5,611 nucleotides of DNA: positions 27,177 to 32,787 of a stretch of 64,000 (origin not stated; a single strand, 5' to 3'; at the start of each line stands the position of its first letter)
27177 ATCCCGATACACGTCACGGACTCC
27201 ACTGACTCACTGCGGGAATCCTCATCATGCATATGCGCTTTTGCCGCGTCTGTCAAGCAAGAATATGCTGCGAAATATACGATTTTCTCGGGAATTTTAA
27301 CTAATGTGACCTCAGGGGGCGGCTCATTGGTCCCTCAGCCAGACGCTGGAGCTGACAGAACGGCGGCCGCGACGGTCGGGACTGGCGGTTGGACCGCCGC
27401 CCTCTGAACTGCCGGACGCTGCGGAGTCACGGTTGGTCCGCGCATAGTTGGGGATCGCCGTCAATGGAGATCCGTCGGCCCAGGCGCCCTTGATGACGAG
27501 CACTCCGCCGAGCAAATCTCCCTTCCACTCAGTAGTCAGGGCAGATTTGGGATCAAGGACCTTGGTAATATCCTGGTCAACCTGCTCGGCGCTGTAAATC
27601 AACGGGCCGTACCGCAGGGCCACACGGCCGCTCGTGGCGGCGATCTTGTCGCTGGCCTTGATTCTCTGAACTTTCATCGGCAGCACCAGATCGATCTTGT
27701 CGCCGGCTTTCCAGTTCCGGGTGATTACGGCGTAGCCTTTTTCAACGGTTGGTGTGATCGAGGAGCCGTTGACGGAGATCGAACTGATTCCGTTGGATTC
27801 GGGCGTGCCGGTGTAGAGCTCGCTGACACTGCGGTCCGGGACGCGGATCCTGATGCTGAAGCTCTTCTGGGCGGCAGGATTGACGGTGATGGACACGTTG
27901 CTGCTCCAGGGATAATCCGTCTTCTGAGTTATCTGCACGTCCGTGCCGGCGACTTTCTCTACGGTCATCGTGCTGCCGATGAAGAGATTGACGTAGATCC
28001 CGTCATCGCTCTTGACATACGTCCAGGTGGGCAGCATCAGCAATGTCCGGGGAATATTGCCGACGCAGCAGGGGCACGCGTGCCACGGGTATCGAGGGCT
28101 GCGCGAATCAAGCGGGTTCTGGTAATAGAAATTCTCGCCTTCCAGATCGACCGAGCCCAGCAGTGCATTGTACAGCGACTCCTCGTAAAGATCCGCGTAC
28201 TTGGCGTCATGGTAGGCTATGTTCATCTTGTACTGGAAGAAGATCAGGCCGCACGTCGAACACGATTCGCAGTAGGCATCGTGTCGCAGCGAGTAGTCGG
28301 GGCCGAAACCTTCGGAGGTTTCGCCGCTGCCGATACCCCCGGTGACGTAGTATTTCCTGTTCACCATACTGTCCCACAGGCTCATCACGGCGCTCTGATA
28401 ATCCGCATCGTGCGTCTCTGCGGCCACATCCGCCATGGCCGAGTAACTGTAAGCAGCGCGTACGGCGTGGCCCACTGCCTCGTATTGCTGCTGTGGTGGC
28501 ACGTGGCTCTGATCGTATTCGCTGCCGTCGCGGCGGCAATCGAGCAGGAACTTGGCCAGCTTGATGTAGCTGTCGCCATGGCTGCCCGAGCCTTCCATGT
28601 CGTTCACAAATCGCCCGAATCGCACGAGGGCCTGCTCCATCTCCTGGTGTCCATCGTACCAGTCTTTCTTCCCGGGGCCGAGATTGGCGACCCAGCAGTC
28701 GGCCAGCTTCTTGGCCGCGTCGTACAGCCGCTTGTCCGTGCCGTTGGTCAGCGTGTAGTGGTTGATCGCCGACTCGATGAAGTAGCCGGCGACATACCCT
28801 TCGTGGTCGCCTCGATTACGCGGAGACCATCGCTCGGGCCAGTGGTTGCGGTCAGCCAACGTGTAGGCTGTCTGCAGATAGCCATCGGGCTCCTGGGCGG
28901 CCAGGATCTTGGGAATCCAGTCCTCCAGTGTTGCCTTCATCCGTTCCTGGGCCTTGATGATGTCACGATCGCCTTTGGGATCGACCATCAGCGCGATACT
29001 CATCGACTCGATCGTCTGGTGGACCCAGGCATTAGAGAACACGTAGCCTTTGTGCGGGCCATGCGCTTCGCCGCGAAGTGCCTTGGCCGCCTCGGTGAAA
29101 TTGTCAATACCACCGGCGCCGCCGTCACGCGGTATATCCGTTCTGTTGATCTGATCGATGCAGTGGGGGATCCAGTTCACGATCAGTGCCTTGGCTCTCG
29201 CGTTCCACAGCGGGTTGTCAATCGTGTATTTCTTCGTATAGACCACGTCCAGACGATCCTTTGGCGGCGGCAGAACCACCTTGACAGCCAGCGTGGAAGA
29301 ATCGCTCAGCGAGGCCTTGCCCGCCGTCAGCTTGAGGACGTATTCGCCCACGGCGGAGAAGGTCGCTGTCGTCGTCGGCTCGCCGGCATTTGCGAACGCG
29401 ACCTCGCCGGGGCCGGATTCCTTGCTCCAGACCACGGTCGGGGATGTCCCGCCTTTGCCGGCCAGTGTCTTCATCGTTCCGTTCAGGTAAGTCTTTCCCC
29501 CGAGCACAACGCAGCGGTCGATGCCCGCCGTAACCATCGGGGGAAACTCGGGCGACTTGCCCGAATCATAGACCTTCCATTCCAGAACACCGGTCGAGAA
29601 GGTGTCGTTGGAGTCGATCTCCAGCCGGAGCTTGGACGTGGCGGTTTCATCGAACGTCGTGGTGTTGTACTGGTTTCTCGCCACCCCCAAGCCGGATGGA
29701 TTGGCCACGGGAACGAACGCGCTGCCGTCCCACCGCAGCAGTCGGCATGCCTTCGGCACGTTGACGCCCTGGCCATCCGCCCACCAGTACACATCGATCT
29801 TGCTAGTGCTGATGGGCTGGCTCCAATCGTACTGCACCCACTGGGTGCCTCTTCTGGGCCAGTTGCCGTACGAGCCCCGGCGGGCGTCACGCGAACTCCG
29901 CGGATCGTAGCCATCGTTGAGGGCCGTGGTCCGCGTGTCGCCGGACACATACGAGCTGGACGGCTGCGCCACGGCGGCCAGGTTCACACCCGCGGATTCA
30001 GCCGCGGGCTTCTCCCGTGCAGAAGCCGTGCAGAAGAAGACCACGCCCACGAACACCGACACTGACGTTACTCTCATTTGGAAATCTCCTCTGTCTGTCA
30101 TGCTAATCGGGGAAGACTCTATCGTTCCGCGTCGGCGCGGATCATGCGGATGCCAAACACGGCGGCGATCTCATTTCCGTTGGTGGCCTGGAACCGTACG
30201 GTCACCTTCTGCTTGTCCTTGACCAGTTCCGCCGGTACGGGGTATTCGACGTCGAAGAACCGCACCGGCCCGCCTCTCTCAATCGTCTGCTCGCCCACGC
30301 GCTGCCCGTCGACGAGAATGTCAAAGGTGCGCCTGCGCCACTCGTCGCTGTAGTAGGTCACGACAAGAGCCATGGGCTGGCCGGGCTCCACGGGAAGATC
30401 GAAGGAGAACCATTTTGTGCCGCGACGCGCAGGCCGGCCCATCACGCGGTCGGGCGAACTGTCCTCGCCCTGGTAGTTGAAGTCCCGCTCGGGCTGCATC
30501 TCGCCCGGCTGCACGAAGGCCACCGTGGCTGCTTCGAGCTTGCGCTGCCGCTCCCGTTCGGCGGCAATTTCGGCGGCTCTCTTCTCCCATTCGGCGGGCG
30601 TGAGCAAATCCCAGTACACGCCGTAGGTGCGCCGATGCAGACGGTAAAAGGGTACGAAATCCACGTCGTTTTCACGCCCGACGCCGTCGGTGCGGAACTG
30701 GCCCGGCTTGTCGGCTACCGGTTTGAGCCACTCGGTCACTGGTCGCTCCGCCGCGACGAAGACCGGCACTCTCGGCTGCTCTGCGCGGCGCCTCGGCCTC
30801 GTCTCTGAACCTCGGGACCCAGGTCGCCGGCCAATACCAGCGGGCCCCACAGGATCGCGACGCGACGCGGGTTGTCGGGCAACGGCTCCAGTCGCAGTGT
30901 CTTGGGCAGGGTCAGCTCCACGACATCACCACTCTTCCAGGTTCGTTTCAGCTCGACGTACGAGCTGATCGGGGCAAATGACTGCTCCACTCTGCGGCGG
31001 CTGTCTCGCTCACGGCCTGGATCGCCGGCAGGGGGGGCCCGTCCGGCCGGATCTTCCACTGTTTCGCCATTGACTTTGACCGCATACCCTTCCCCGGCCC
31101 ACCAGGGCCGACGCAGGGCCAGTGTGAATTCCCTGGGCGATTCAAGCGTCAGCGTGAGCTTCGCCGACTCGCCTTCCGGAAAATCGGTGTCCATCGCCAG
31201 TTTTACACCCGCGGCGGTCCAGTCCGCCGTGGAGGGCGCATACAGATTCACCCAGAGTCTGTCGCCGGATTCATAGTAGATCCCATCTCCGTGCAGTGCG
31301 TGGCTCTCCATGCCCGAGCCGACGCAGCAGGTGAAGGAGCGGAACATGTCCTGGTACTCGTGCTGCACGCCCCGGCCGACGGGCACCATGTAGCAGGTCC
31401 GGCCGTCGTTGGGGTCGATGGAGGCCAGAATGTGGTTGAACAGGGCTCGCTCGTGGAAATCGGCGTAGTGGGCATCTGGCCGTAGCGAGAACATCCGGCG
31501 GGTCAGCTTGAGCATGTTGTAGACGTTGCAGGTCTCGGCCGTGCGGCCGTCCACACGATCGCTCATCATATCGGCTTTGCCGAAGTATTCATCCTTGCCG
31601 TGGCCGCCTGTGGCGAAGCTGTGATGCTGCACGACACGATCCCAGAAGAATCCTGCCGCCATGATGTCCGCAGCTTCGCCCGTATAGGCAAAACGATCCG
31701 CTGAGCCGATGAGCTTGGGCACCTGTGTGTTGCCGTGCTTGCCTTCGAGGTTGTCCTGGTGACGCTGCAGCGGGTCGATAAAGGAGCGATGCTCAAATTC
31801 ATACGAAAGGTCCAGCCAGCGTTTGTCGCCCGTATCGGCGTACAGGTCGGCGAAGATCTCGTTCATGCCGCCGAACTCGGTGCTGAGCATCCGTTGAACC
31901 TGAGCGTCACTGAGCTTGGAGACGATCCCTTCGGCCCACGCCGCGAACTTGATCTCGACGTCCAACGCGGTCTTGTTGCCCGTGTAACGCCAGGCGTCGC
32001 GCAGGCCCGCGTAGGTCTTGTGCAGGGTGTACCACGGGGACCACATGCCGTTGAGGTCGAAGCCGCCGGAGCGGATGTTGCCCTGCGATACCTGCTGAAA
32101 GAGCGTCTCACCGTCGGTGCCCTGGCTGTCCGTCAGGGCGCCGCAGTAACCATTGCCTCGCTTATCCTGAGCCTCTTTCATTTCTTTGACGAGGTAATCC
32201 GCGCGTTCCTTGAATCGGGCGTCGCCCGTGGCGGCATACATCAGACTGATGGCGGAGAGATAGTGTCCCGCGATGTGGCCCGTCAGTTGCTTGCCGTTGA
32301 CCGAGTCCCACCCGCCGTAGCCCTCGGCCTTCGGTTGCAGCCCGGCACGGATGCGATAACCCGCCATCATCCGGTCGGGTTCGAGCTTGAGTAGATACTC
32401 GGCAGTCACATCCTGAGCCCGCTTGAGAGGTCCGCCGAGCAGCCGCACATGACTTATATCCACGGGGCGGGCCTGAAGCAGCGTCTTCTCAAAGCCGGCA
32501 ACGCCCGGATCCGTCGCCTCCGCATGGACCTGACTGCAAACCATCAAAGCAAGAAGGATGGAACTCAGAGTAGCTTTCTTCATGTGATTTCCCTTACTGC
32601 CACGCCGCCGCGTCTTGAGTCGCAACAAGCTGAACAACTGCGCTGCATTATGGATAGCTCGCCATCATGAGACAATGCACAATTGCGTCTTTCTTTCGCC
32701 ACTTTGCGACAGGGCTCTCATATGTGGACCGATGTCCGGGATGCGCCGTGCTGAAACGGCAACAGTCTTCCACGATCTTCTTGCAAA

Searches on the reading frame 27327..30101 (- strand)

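Call 50: search_protein_families(library=pfam, proteins=[window:27327-30101:-], max_evalue=0.001)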
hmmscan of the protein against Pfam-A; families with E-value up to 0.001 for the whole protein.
window:27327-30101:- (925 aa): 3 families
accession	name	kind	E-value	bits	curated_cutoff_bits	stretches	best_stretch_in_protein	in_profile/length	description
PF07944.18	Beta-AFase-like_GH127_cat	-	7.5e-65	219.8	24.9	1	384-687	75-371/376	Beta-L-arabinofuranosidase, GH127 catalytic domain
PF20736.2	Glyco_hydro127M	-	9.4e-22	77.4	24.2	1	701-809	1-95/95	Beta-L-arabinofuranosidase, GH127 middle domain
PF20737.2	Glyco_hydro127C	-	1.7e-10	40.9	23.7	1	811-893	1-63/71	Glycoside hydrolase family 127 C-terminal domain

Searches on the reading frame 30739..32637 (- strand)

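Call 50: search_protein_families(library=pfam, proteins=[window:30739-32637:-], max_evalue=0.001)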
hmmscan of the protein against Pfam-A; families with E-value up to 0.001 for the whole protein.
window:30739-32637:- (633 aa): 2 families
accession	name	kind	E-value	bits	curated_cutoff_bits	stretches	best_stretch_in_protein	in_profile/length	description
PF07944.18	Beta-AFase-like_GH127_cat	-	2.8e-115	385.7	24.9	1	63-449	1-374/376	Beta-L-arabinofuranosidase, GH127 catalytic domain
PF20736.2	Glyco_hydro127M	-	1.4e-20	73.6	24.2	1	461-527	2-67/95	Beta-L-arabinofuranosidase, GH127 middle domain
